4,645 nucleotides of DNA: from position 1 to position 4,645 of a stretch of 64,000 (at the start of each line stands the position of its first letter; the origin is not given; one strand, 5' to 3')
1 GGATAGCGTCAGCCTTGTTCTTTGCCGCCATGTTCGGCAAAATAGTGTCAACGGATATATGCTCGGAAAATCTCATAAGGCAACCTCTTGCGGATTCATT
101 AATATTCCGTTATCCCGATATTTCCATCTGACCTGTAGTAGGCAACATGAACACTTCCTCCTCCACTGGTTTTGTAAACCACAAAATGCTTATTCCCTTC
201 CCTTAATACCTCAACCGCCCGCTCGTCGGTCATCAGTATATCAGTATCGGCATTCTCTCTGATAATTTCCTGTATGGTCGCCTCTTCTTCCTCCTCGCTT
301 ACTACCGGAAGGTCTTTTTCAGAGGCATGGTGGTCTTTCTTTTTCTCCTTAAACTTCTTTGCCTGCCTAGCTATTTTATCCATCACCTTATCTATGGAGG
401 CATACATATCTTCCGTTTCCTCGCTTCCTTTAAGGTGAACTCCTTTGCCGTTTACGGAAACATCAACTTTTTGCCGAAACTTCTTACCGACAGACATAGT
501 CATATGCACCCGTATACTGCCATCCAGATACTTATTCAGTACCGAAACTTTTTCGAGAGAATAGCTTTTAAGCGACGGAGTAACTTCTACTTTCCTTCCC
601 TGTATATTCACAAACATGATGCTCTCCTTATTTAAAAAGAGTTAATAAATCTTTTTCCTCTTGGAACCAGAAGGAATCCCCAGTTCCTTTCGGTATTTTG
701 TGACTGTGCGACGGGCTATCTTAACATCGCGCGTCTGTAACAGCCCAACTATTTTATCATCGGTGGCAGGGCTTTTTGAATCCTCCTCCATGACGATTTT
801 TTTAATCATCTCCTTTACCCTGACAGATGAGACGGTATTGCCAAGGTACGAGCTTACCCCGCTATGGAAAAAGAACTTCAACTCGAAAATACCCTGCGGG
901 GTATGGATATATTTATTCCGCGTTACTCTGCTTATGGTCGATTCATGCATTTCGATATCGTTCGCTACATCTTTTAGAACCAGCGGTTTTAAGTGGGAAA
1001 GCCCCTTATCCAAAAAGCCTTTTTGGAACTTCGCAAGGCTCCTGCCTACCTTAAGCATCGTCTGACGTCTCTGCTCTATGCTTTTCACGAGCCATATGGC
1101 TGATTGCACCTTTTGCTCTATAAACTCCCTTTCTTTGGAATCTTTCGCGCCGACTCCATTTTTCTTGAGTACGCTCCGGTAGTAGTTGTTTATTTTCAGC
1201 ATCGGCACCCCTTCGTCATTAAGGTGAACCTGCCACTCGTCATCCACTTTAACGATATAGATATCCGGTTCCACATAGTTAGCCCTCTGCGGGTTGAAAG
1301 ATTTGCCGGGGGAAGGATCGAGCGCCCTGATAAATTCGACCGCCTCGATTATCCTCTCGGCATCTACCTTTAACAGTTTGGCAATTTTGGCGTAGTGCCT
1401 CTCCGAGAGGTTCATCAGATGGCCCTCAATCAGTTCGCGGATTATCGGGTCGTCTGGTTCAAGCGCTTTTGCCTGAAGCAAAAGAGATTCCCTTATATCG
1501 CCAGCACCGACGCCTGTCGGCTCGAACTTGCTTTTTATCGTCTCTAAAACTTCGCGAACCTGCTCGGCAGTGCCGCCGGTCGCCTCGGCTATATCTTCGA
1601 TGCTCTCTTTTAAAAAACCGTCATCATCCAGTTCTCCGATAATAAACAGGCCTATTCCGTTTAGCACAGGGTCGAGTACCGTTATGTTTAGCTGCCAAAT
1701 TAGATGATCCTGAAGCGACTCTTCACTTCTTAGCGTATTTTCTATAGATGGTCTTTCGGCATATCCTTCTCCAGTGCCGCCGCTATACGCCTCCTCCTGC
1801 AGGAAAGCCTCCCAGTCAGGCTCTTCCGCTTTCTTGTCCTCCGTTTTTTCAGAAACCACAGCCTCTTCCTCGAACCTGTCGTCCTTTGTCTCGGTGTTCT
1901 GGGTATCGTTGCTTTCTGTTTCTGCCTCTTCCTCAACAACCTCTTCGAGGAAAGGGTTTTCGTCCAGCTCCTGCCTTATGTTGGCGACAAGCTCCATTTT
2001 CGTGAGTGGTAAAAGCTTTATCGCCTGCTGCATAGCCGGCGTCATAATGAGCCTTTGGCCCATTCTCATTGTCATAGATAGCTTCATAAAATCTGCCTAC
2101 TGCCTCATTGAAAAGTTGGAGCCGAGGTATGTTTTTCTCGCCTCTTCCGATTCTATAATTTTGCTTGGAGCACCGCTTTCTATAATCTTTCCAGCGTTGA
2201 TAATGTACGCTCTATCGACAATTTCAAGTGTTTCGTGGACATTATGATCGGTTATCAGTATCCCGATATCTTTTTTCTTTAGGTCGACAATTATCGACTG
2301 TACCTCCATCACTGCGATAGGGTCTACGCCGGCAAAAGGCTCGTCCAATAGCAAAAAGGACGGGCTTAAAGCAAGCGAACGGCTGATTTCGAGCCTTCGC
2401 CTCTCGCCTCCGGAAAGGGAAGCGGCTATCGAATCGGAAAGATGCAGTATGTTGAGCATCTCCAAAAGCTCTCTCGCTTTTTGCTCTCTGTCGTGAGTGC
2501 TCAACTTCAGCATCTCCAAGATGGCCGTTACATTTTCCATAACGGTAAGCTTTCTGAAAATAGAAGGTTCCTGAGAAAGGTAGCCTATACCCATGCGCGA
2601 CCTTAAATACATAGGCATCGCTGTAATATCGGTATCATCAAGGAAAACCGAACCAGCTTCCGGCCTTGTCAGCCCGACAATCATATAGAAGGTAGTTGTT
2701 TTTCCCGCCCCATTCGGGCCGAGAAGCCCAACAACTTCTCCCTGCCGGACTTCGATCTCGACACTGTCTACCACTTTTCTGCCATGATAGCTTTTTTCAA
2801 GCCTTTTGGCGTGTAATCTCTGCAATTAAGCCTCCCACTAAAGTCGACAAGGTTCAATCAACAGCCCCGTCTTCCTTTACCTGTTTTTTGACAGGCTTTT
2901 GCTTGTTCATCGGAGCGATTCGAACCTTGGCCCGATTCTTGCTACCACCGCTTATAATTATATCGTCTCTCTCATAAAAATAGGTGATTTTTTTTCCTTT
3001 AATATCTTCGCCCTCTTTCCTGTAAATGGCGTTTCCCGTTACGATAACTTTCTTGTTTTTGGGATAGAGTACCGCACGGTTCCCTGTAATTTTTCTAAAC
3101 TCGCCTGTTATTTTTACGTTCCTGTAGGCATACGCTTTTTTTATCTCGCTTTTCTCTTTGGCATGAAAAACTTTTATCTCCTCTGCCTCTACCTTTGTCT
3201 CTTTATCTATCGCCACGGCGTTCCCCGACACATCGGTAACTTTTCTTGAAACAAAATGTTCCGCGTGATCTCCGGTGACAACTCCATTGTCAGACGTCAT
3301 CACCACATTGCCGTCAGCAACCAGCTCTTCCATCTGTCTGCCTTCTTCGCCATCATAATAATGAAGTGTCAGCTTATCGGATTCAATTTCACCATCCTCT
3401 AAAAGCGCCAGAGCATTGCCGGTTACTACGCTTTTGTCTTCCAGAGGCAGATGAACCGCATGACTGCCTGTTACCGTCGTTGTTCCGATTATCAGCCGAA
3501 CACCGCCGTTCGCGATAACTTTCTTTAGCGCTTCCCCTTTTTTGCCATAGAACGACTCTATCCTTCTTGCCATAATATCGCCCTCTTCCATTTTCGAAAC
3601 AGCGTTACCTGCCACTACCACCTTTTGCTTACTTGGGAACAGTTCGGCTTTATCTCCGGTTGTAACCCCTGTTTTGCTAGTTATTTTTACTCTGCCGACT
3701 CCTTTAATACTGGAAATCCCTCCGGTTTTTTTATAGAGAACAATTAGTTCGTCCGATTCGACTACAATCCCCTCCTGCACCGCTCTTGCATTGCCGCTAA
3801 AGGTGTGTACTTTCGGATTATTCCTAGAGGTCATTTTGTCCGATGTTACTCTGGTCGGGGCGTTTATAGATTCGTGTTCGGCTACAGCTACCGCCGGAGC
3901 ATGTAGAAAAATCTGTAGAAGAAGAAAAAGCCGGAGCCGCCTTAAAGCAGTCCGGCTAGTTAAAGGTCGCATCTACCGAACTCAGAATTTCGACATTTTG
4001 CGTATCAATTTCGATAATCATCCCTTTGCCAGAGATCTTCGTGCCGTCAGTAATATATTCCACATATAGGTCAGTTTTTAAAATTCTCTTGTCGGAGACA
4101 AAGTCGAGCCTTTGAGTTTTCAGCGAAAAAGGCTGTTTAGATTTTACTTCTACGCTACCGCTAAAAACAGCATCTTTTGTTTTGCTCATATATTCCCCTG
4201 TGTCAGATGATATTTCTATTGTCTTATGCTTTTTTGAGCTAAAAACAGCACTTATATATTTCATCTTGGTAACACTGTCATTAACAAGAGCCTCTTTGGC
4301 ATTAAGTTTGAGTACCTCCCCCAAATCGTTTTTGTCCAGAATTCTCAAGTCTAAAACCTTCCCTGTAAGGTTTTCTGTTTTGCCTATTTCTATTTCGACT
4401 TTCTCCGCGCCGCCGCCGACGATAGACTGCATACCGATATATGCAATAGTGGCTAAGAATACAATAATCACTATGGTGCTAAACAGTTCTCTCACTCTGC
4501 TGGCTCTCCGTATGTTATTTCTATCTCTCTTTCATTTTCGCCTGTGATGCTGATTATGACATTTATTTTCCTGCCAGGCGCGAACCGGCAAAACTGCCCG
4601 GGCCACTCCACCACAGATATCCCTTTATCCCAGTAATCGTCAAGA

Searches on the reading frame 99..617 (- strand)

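Call 58: search_protein_families(library=pfam, max_evalue=0.00001, proteins=[window:99-617:-])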
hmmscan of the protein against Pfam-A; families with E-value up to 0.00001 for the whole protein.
window:99-617:- (172 aa): 2 families
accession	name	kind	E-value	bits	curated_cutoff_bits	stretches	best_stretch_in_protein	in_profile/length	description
PF02482.25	Ribosomal_S30AE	-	1.3e-22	80.7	23.7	1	3-94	1-88/88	Sigma 54 modulation protein / S30EA ribosomal protein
PF16321.10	Ribosom_S30AE_C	-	7.4e-06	26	25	0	116-169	4-57/57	Sigma 54 modulation/S30EA ribosomal protein C terminus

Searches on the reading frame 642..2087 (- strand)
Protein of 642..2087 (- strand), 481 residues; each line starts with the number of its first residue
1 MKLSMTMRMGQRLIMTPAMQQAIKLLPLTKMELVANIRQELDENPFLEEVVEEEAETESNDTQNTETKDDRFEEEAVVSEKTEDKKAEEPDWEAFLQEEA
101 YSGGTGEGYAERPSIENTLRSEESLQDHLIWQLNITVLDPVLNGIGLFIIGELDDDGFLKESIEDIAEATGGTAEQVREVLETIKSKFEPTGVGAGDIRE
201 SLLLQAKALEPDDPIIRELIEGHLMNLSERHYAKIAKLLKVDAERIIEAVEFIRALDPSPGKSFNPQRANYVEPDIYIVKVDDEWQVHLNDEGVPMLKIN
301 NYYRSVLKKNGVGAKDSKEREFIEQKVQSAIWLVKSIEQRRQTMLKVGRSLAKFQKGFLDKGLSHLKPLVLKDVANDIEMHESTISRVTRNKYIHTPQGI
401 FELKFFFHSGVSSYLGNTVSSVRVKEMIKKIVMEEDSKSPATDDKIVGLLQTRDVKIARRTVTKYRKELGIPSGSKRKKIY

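Call 58: search_protein_families(library=pfam, max_evalue=0.00001, proteins=[window:642-2087:-])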
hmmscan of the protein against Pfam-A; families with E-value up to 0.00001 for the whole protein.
window:642-2087:- (481 aa): 3 families
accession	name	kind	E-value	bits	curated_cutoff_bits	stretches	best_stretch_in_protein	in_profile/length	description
PF04963.19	Sigma54_CBD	-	4.5e-58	196.5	22.9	1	115-303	2-185/185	Sigma-54 factor, core binding domain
PF04552.19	Sigma54_DBD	-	5.3e-58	195.7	22.8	1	321-479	2-160/160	Sigma-54, DNA binding domain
PF00309.25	Sigma54_AID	-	7.8e-16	58.1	23.8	1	5-49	2-46/46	Sigma-54 factor, Activator interacting domain (AID)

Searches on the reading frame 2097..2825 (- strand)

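Call 58: search_protein_families(library=pfam, max_evalue=0.00001, proteins=[window:2097-2825:-])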
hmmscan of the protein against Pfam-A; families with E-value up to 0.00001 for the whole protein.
window:2097-2825:- (242 aa): 1 family
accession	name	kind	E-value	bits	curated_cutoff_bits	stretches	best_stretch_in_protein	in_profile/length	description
PF00005.33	ABC_tran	-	5.8e-34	118.1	25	1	20-165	2-137/137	ABC transporter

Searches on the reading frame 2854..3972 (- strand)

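Call 58: search_protein_families(library=pfam, max_evalue=0.00001, proteins=[window:2854-3972:-])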
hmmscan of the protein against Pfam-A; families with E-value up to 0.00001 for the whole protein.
window:2854-3972:- (372 aa): 1 family
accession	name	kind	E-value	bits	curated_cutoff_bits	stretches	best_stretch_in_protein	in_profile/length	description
PF03968.19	LptD_N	-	9.4e-23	81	20.4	3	42-139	2-106/113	LptA/(LptD N-terminal domain) LPS transport protein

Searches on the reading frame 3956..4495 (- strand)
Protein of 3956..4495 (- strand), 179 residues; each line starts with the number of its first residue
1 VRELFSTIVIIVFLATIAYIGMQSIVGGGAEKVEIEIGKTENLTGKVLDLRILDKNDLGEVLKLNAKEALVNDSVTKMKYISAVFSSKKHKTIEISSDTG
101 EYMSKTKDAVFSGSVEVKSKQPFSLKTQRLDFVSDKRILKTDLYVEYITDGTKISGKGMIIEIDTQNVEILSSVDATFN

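Call 58: search_protein_families(library=pfam, max_evalue=0.00001, proteins=[window:3956-4495:-])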
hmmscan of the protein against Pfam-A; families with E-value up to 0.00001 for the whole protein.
window:3956-4495:- (179 aa): 1 family
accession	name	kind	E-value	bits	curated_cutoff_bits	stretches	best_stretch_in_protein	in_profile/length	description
PF06835.18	LptC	-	2e-15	57.3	21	1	10-177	2-173/175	Lipopolysaccharide-assembly, LptC-related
